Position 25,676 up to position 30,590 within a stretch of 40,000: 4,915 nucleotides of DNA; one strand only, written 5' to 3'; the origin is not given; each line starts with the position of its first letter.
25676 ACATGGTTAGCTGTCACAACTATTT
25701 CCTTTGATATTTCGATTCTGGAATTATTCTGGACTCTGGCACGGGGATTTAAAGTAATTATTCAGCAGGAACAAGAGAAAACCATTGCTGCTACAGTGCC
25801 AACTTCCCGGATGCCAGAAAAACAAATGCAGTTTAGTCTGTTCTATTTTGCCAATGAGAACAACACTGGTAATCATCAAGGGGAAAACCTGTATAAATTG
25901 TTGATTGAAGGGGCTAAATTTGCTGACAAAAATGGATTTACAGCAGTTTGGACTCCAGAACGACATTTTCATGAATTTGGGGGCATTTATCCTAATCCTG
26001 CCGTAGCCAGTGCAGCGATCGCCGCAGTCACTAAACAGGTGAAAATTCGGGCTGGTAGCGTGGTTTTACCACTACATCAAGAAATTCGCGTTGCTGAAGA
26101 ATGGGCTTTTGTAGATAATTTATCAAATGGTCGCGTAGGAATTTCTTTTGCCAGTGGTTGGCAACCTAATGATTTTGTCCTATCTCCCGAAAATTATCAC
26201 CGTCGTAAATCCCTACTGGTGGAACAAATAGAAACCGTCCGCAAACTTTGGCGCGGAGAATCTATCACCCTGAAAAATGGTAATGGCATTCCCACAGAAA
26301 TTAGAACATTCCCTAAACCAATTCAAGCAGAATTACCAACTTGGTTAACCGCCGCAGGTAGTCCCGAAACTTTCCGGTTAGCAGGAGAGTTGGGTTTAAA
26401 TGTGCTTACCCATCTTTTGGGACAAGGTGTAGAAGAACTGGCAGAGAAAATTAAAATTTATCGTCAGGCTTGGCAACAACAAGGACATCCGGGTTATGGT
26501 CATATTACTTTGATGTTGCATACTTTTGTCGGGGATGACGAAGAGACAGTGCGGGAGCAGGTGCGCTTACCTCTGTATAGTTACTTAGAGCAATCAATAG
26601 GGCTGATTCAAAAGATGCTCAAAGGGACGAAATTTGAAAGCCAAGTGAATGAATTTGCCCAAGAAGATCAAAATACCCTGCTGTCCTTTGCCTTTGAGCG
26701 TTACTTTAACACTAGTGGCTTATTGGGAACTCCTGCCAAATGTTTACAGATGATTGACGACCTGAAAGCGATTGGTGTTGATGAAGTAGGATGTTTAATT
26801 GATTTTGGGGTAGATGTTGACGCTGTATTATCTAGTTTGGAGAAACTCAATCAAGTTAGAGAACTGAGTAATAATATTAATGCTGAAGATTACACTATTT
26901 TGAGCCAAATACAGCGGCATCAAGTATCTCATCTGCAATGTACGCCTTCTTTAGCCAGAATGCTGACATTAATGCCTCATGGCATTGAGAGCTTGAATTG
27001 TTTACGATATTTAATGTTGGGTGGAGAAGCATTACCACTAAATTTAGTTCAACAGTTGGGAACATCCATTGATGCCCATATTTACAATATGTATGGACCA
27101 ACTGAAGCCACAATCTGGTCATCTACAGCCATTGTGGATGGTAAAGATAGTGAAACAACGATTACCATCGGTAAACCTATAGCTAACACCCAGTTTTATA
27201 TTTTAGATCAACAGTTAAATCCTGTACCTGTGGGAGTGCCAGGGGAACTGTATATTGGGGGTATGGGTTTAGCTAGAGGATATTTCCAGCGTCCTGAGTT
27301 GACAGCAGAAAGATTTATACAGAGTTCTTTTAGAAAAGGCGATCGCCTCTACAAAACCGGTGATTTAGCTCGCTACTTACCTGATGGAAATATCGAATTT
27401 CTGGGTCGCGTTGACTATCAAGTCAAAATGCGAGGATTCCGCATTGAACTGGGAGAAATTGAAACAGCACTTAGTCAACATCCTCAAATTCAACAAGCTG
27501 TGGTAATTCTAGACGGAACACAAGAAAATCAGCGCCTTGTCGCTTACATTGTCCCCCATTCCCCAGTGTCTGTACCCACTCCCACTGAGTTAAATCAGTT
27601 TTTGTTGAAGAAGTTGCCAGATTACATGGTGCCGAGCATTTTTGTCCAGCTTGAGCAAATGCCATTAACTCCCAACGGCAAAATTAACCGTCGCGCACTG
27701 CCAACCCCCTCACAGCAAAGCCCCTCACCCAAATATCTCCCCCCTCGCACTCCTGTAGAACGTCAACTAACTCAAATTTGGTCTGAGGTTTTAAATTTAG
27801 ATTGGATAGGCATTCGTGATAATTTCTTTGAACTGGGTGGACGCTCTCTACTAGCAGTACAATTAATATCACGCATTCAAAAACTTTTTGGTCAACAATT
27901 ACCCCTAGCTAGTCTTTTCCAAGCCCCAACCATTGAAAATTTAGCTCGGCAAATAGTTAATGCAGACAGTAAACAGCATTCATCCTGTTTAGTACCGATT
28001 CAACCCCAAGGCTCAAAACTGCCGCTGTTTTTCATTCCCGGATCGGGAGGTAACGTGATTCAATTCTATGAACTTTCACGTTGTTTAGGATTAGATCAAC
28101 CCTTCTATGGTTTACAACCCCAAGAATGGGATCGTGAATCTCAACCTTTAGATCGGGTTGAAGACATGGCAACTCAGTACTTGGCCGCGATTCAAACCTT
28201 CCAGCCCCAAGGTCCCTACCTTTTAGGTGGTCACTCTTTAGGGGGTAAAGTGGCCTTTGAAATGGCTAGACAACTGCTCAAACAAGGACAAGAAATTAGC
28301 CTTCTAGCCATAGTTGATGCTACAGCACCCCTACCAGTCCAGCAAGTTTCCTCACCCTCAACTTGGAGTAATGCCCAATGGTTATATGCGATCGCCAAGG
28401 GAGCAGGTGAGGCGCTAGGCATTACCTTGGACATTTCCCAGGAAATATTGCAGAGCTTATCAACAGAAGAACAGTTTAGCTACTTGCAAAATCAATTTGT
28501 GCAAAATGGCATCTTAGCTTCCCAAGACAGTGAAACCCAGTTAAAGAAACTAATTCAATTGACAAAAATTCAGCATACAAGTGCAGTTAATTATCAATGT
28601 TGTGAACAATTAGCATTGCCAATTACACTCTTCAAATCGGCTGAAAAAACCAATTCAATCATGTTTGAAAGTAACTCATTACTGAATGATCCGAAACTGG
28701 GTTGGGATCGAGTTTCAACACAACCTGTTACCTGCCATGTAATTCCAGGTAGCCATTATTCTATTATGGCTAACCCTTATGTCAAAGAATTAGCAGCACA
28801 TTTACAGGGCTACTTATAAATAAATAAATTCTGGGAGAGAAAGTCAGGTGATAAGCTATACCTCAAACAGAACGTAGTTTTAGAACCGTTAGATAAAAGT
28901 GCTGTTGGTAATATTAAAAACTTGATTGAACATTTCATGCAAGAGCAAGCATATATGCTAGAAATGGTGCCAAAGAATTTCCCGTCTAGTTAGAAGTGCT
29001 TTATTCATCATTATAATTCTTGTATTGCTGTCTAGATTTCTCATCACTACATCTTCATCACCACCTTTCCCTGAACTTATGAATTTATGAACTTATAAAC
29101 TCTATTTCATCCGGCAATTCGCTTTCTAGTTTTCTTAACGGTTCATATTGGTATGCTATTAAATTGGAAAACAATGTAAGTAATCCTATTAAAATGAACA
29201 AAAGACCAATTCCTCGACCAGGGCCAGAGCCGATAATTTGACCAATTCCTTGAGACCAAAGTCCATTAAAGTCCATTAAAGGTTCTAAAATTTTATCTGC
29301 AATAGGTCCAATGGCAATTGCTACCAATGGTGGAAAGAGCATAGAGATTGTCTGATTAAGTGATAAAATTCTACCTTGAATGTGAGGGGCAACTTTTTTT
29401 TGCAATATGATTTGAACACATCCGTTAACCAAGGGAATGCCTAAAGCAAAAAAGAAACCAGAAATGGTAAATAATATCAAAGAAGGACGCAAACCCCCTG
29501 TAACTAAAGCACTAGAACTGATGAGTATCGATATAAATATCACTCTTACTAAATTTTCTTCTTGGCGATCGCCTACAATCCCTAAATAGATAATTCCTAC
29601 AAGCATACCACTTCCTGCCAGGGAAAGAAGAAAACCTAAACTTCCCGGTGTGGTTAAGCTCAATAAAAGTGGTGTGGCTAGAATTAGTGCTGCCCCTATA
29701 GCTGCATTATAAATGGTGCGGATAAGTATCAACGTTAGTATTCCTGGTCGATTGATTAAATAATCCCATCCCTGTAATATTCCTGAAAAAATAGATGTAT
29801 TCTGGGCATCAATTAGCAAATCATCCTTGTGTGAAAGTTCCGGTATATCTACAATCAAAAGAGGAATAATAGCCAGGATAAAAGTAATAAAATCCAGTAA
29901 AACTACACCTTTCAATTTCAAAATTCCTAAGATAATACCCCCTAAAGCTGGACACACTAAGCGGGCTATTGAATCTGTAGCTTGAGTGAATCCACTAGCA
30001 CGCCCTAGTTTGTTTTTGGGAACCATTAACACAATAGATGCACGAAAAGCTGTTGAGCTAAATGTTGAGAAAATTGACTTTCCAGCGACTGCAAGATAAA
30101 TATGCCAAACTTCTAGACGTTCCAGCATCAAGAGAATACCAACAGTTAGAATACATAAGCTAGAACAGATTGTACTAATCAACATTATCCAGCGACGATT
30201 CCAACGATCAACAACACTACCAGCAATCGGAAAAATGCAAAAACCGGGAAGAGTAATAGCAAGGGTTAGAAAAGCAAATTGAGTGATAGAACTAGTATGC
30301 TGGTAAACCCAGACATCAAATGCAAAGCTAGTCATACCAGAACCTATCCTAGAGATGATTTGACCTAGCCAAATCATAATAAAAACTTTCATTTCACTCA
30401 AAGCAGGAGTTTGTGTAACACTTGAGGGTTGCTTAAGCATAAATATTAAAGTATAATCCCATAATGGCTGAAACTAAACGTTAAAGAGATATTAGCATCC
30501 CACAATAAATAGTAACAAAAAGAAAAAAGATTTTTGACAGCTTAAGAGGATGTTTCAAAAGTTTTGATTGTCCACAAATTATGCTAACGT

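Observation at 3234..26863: Three paralogous LLM monooxygenase domains in three different positions of one assembly line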

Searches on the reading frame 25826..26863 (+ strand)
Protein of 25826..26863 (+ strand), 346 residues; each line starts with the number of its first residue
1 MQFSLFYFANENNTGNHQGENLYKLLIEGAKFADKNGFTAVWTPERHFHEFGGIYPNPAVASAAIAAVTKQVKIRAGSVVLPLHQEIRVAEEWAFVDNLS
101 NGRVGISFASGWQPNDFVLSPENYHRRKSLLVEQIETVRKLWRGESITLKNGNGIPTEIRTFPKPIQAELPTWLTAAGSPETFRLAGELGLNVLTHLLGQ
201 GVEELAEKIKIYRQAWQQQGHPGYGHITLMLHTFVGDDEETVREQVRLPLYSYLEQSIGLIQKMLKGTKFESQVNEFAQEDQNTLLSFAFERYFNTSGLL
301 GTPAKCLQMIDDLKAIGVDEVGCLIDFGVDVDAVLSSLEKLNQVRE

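Call 7: search_protein_families(library=ncbifam, proteins=[window:25826-26863:+], max_evalue=0.001)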
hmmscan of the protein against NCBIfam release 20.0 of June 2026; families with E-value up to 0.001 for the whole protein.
window:25826-26863:+ (346 aa): 24 families
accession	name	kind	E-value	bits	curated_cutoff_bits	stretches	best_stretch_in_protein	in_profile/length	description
TIGR04020.1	seco_metab_LLM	subfamily_domain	1.5e-156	520.8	244.45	1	3-345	1-341/341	MupA/Atu3671 family FMN-dependent luciferase-like monooxygenase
TIGR03619.1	F420_Rv2161c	subfamily_domain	3.3e-27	95.6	166.9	1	30-223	4-209/247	TIGR03619 family F420-dependent LLM class oxidoreductase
TIGR03858.1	LLM_2I7G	subfamily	6.8e-27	94.3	462.25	1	16-256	18-257/337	Atu2307/SP_0267 family LLM class monooxygenase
TIGR04027.1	LLM_KPN_01858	hypoth_equivalog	1e-24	87.1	412.9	1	19-150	15-146/326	putative FMN-dependent luciferase-like monooxygenase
TIGR03571.1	lucif_BA3436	subfamily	1.1e-20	74.1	303.9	1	27-227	34-234/304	TIGR03571 family LLM class oxidoreductase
NF052254.1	luciferase_Alph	exception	2.8e-20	72.8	600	1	1-341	1-342/354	luciferase subunit alpha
TIGR03558.1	oxido_grp_1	subfamily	7.4e-20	71.4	166.95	1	27-321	23-303/325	MsnO8 family LLM class oxidoreductase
TIGR04036.1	LLM_CE1758_fam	subfamily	4.3e-15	55.4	479.1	1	10-247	13-253/355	CE1758 family FMN-dependent luciferase-like monooxygenase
TIGR04021.1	LLM_DMSO2_sfnG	equivalog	3e-14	53.2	382.95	1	28-329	32-332/350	dimethylsulfone monooxygenase SfnG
TIGR03560.1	F420_Rv1855c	subfamily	6.1e-12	45.8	231.4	1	18-220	7-216/227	TIGR03560 family F420-dependent LLM class oxidoreductase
TIGR03857.1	F420_MSMEG_2249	hypoth_equivalog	7.2e-12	45.2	218.4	1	26-222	16-202/329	TIGR03857 family LLM class F420-dependent oxidoreductase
TIGR03621.1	F420_MSMEG_2516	subfamily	7.6e-12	45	213.15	1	26-229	16-219/295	TIGR03621 family F420-dependent LLM class oxidoreductase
NF052255.1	luciferase_Beta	exception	3.7e-11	42.7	500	1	1-111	1-110/325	luciferase subunit beta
TIGR03557.1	F420_G6P_family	subfamily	1.4e-10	40.8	210.4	1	25-273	14-253/316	TIGR03557 family F420-dependent LLM class oxidoreductase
NF002619.0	PRK02271.1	equivalog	2.1e-10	40.4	276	1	24-331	14-313/329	5,10-methylenetetrahydromethanopterin reductase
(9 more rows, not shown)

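Call 28: find_homologous_proteins(query=window:25826-26863:+)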
Query window:25826-26863:+ (346 aa): 5205 proteins with E <= 0.001 among 8000 candidates; the best 120 are listed.
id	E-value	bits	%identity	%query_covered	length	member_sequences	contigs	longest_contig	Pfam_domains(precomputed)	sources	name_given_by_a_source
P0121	1.6e-141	489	62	100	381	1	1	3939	PF00296.27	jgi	jgi:natural product biosynthesis luciferase-like monooxygenase protein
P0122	1.0e-140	487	63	100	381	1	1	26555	PF00296.27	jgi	jgi:natural product biosynthesis luciferase-like monooxygenase protein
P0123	3.7e-140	485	61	100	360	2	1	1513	PF00296.27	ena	-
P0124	5.1e-140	484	62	100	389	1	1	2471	PF00296.27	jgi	-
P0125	2.2e-139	482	61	100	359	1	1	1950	PF00296.27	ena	-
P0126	3.4e-139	482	63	100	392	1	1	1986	PF00296.27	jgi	-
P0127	3.8e-139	482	62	100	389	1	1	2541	PF00296.27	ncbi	-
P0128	4.7e-139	481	62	100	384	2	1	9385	PF00296.27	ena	-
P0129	4.9e-139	481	62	100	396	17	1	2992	PF00296.27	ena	-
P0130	5.5e-139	481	61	100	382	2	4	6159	PF00296.27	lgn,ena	-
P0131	8.0e-139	481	63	100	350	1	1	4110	PF00296.27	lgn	-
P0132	9.3e-139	480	63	100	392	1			PF00296.27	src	-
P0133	4.4e-138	478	62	100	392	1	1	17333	PF00296.27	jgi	-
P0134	4.4e-138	478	62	100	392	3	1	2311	PF00296.27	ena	-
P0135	4.4e-138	478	62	100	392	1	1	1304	PF00296.27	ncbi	-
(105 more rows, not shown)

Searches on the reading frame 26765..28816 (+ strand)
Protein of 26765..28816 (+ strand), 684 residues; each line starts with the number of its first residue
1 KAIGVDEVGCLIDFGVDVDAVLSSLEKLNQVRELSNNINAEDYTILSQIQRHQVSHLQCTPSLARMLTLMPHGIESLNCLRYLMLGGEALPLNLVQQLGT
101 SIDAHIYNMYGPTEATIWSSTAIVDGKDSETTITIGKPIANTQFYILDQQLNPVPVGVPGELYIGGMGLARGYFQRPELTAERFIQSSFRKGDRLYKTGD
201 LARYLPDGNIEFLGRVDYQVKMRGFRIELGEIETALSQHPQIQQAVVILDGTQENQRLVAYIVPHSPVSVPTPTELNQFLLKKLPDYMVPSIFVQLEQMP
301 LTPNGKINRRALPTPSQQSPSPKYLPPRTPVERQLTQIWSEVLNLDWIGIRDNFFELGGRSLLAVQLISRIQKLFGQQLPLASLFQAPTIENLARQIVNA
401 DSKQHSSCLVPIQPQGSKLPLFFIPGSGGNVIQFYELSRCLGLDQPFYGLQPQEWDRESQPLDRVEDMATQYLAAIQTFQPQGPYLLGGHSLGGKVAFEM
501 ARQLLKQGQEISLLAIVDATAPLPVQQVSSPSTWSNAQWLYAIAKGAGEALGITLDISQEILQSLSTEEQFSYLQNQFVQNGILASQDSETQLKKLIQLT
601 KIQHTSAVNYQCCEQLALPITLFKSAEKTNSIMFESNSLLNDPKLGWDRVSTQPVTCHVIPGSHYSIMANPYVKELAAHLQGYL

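Call 12: search_protein_families(library=pfam, proteins=[window:26765-28816:+], max_evalue=0.01)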
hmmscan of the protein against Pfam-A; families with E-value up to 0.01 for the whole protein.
window:26765-28816:+ (684 aa): 9 families
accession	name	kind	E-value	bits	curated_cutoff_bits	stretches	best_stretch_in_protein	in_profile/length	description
PF00975.26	Thioesterase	-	4.5e-31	109.3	26.4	1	420-680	2-222/226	Thioesterase domain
PF00501.34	AMP-binding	-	1.3e-29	103.6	29.9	1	45-174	248-384/384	AMP-binding enzyme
PF00550.31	PP-binding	-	4e-15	56.3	20.8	1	334-396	2-66/67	Phosphopantetheine attachment site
PF13193.12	AMP-binding_C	-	5.7e-13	50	24.5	1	231-306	1-76/76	AMP-binding enzyme C-terminal domain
PF12697.13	Abhydrolase_6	-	0.00018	22.7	26.3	1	422-533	2-101/217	Alpha/beta hydrolase family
PF00561.26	Abhydrolase_1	-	0.00029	21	25.8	1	423-519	5-102/245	alpha/beta hydrolase fold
PF20408.4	Abhydrolase_11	-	0.00046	20.4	27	1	457-504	49-97/193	Alpha/beta hydrolase domain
PF23297.2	ACP_SdgA_C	-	0.0027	18.2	27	1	335-405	15-87/95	Highly reducing polyketide synthase sdgA, C-terminal ACP domain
PF12146.15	Hydrolase_4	-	0.0037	17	27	1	464-534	58-122/239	Serine aminopeptidase, S33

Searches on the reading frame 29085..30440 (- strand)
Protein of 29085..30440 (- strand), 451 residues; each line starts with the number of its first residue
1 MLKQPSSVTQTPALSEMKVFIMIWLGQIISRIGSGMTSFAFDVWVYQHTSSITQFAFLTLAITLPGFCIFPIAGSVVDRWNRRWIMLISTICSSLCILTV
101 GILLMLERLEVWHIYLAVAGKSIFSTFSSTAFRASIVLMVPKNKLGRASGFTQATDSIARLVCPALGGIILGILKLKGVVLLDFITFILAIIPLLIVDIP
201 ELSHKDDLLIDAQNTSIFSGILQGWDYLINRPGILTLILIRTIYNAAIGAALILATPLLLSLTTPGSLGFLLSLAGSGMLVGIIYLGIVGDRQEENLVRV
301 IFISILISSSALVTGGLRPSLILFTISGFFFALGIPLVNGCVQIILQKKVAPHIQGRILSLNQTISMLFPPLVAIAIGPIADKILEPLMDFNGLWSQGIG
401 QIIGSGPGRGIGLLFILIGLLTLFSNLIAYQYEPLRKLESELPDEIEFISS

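Call 6: search_protein_families(library=pfam, proteins=[window:29085-30440:-], max_evalue=0.001)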
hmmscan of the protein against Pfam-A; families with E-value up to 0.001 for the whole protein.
window:29085-30440:- (451 aa): 2 families
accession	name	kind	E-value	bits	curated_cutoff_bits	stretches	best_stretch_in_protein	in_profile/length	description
PF07690.21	MFS_1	-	2.9e-28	99.2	33.4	1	23-368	1-341/347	Major Facilitator Superfamily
PF05977.19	MFS_3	-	9.7e-18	64.3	27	1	17-366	9-352/524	Transmembrane secretion effector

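Call 72: search_protein_families(library=ncbifam, proteins=[window:29085-30440:-], max_evalue=0.001)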
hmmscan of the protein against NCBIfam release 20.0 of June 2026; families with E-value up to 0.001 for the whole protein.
window:29085-30440:- (451 aa): 10 families
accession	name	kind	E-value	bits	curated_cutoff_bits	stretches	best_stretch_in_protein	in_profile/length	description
TIGR00900.1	2A0121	subfamily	1.4e-56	192.4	319.6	1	20-384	1-363/364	H+ Antiporter protein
NF000246.1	macrolide_MefC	exception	5e-34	118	870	1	17-381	7-369/407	macrolide efflux MFS transporter Mef(C)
NF000245.1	macrolide_MefA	exception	5e-31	108.2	675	1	19-384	10-373/405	macrolide efflux MFS transporter Mef(A)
NF000051.1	macrolide_MefB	exception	1.1e-28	100.3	800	1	18-384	9-372/409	macrolide efflux MFS transporter Mef(B)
NF000154.1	macrolide_MefEN2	exception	1.6e-26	93.6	800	1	21-375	9-358/401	macrolide efflux MFS transporter Mef(En2)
NF007792.0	PRK10489.1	equivalog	4.6e-21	75.3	324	1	12-382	11-373/419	enterobactin transporter EntS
NF052575.1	MFS_efflux_Tap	equivalog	1.3e-14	54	625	1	21-383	7-370/401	multidrug efflux MFS transporter Tap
NF012178.0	tet_MFS_V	exception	7.9e-14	51.6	640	1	67-382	57-372/409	tetracycline efflux MFS transporter Tet(V)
NF006386.0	PRK08633.1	equivalog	9.8e-08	30.2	1221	1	45-368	39-369/1147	acyl-[ACP]--phospholipid O-acyltransferase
TIGR00880.1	2_A_01_02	superfamily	0.0002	21.5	131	1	71-189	16-129/141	multidrug resistance protein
